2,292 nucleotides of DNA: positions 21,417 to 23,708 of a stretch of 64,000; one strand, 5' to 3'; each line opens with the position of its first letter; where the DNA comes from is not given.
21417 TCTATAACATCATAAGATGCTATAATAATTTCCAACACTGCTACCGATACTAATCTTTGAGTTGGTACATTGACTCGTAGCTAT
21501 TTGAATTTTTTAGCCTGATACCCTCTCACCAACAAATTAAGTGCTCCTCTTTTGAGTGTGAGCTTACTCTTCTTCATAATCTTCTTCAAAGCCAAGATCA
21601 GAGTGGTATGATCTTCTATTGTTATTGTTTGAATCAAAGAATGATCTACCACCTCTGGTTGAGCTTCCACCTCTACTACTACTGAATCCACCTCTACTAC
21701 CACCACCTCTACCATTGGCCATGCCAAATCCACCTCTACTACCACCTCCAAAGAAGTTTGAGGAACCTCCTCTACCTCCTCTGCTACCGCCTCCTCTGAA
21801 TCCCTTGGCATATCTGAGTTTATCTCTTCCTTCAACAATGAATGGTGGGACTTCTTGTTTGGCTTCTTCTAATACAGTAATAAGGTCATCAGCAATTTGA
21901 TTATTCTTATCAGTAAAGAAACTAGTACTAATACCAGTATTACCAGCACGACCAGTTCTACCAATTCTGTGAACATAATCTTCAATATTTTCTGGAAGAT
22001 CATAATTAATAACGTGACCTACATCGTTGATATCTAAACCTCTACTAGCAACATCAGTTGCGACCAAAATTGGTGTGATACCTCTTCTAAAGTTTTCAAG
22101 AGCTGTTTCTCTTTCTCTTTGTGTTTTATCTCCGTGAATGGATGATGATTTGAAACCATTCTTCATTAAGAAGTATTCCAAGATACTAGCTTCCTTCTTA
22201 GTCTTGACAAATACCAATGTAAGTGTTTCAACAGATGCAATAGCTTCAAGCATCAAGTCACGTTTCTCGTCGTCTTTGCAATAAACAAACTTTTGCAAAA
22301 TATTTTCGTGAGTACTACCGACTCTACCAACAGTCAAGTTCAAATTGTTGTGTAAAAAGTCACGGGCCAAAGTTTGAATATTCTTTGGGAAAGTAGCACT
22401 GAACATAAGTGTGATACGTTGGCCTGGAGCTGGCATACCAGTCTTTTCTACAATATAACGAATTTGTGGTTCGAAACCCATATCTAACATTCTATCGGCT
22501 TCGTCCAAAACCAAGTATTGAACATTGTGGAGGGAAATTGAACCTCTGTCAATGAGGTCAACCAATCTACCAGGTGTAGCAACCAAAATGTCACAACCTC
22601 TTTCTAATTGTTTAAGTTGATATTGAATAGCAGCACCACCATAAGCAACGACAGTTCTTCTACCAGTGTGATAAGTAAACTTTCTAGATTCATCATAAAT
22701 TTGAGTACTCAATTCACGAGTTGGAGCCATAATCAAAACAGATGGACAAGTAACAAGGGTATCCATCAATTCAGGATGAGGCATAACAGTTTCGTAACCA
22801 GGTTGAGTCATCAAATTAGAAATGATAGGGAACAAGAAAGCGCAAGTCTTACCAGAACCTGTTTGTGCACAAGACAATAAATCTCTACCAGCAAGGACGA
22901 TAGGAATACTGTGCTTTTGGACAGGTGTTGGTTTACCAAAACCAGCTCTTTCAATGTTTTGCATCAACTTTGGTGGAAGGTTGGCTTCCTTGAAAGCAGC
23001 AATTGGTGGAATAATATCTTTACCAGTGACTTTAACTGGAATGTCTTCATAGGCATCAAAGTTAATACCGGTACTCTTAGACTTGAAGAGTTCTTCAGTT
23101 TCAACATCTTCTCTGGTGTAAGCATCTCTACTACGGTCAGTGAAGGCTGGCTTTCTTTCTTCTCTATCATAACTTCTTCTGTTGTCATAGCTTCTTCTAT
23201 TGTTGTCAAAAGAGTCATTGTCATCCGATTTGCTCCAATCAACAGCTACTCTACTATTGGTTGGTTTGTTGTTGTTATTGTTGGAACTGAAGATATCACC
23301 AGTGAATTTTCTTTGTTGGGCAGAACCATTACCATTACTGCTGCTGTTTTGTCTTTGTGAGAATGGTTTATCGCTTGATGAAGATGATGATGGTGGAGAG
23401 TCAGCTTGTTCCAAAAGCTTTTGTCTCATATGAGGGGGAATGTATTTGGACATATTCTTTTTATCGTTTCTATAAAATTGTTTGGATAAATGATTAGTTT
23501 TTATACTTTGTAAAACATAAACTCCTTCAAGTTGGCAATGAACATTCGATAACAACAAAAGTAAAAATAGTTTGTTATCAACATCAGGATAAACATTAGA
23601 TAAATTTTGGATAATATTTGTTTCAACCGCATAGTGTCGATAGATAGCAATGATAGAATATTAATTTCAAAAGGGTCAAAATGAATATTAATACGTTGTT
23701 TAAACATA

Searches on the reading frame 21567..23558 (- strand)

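Call 28: search_protein_families(library=pfam, proteins=[window:21567-23558:-], max_evalue=0.001)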
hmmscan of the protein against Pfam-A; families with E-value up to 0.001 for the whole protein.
window:21567-23558:- (664 aa): 3 families
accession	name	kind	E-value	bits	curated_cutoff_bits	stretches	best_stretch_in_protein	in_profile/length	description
PF00270.35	DEAD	-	1.1e-47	162.3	26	1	211-396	1-166/167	DEAD/DEAH box helicase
PF00271.37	Helicase_C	-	8.9e-33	113.3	23.5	1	437-539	7-110/110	Helicase conserved C-terminal domain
PF04851.21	ResIII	-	3.8e-05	24.1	22.5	1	231-391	30-163/164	Type III restriction enzyme, res subunit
